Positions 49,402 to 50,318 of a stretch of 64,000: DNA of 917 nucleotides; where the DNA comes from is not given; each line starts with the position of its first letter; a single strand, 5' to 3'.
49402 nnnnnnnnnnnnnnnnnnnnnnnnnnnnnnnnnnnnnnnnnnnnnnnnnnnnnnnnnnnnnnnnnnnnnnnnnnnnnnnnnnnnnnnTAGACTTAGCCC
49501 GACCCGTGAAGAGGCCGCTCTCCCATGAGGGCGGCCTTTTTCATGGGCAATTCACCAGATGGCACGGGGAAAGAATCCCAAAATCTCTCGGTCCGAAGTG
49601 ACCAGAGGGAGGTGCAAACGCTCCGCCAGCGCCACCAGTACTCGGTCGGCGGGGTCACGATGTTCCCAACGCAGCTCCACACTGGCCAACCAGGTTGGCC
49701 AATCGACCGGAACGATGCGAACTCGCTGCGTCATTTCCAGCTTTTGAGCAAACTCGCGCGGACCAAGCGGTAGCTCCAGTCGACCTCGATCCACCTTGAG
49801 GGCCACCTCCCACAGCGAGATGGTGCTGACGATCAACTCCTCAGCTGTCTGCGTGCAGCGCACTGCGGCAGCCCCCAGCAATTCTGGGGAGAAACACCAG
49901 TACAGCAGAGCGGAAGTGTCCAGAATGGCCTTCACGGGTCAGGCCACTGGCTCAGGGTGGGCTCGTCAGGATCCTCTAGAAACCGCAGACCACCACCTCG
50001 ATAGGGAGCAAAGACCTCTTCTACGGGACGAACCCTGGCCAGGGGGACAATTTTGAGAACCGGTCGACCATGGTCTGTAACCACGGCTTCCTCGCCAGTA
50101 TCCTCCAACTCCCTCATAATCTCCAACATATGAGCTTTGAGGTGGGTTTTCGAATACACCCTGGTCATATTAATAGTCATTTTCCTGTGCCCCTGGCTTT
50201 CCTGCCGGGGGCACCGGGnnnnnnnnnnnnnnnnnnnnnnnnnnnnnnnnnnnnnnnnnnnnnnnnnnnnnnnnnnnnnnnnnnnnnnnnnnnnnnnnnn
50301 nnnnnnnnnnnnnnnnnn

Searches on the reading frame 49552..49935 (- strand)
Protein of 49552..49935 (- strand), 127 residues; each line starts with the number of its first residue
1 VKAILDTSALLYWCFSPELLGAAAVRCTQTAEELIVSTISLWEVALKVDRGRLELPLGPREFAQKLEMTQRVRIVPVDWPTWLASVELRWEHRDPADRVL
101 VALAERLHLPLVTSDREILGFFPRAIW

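Call 3: search_protein_families(library=pfam, proteins=[window:49552-49935:-], max_evalue=1)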
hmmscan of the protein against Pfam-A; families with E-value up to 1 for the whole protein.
window:49552-49935:- (127 aa): 1 family
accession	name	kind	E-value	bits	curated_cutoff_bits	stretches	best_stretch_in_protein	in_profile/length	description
PF01850.27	PIN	-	4.2e-18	66.5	23.6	1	4-118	2-114/120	PIN domain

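Call 70: search_protein_families(library=ncbifam, proteins=[window:49552-49935:-], max_evalue=0.0001)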
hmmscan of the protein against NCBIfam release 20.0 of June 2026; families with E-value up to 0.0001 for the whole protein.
window:49552-49935:- (127 aa): 0 families

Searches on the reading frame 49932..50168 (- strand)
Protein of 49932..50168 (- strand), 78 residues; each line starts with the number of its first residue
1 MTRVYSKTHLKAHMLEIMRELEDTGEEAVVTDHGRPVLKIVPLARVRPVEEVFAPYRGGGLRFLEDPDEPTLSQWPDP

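Call 3: search_protein_families(library=pfam, proteins=[window:49932-50168:-], max_evalue=1)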
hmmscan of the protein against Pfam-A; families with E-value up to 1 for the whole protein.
window:49932-50168:- (78 aa): 1 family
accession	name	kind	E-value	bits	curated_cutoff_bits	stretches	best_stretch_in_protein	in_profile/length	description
PF02604.26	PhdYeFM_antitox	-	3.9e-06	27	29.8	1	4-43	3-42/74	Antitoxin Phd_YefM, type II toxin-antitoxin system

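Call 70: search_protein_families(library=ncbifam, proteins=[window:49932-50168:-], max_evalue=0.0001)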
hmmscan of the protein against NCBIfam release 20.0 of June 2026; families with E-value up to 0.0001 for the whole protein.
window:49932-50168:- (78 aa): 1 family
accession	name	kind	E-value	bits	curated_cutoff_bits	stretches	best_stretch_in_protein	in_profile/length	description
TIGR01552.1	phd_fam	subfamily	8.8e-05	21.8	20.8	0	8-44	5-40/53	type II toxin-antitoxin system prevent-host-death family antitoxin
